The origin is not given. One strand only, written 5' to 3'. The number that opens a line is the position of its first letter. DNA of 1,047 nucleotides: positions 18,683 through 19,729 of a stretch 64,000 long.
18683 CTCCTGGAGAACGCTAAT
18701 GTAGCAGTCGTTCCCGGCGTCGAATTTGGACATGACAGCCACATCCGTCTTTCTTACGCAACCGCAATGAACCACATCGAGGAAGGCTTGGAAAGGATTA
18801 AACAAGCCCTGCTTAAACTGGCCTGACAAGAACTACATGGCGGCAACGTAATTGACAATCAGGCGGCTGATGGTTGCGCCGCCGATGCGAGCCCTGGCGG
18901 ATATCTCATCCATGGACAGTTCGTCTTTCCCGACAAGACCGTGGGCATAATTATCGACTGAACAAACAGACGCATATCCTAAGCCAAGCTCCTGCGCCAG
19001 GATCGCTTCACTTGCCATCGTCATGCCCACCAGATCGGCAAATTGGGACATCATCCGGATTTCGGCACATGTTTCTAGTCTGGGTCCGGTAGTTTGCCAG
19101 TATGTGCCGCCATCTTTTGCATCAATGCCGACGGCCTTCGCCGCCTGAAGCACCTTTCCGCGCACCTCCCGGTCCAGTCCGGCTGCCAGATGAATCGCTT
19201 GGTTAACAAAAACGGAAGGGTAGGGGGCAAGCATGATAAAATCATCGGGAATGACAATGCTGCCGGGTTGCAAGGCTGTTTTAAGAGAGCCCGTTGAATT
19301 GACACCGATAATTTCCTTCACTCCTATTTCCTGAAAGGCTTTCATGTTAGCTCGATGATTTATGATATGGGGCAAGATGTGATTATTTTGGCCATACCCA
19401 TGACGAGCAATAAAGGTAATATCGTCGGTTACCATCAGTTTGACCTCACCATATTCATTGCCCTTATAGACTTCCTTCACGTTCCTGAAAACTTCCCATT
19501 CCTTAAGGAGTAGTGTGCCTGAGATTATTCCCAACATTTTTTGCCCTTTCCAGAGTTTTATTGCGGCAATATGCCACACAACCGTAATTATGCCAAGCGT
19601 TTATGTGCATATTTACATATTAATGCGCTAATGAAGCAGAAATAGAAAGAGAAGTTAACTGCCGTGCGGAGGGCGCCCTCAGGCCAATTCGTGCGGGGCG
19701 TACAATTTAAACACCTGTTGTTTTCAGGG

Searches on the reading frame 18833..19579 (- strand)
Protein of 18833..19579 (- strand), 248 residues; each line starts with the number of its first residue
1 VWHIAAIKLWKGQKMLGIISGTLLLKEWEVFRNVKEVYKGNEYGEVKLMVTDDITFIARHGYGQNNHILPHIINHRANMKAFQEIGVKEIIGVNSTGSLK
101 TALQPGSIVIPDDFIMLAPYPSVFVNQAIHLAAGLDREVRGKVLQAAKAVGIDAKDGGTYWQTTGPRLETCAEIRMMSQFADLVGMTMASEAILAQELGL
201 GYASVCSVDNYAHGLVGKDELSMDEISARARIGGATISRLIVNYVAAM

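Call 5: search_protein_families(library=pfam, proteins=[window:18833-19579:-], max_evalue=0.01)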
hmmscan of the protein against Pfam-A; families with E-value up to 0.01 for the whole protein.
window:18833-19579:- (248 aa): 1 family
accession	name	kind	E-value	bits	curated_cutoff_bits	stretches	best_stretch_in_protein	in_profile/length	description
PF01048.26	PNP_UDP_1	-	1.7e-30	106.6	25.1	1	52-245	41-232/233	Phosphorylase superfamily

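Call 91: search_protein_families(library=ncbifam, proteins=[window:18833-19579:-], max_evalue=0.00001)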
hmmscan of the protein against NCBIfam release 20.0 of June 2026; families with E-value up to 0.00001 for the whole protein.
window:18833-19579:- (248 aa): 11 families
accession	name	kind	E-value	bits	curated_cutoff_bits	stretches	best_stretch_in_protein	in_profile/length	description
TIGR01694.1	MTAP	equivalog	4.9e-49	166.9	274.85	1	15-245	1-238/240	S-methyl-5'-thioadenosine phosphorylase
NF006599.0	PRK09136.1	equivalog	3.8e-44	150.7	223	1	15-243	3-242/247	S-methyl-5'-thioinosine phosphorylase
NF006334.0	PRK08564.1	equivalog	2.1e-34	118.9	382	1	14-211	8-215/267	S-methyl-5'-thioadenosine phosphorylase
NF006492.0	PRK08931.1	equivalog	6e-29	101.3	437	1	52-232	47-231/291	S-methyl-5'-thioadenosine phosphorylase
NF005876.0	PRK07823.1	equivalog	7.6e-29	100.7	306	1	13-232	5-229/267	S-methyl-5'-thioadenosine phosphorylase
TIGR01698.1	PUNP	equivalog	2.1e-26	92.8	302.6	1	76-245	72-244/245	purine-nucleoside phosphorylase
NF006054.0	PRK08202.1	equivalog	4.4e-26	92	218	1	79-247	99-273/274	purine-nucleoside phosphorylase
TIGR01697.1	PNPH-PUNA-XAPA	subfamily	1.6e-22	80.1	197.1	1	77-245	73-246/247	inosine/guanosine/xanthosine phosphorylase family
NF005657.0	PRK07432.1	equivalog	6.7e-22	77.9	453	1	15-213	5-215/291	S-methyl-5'-thioadenosine phosphorylase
TIGR01700.1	PNPH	equivalog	3.3e-18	66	293.35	1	80-244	76-247/249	purine nucleoside phosphorylase I, inosine and guanosine-specific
TIGR01699.1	XAPA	equivalog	4.5e-16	59.2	370.9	1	78-244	74-246/248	xanthosine phosphorylase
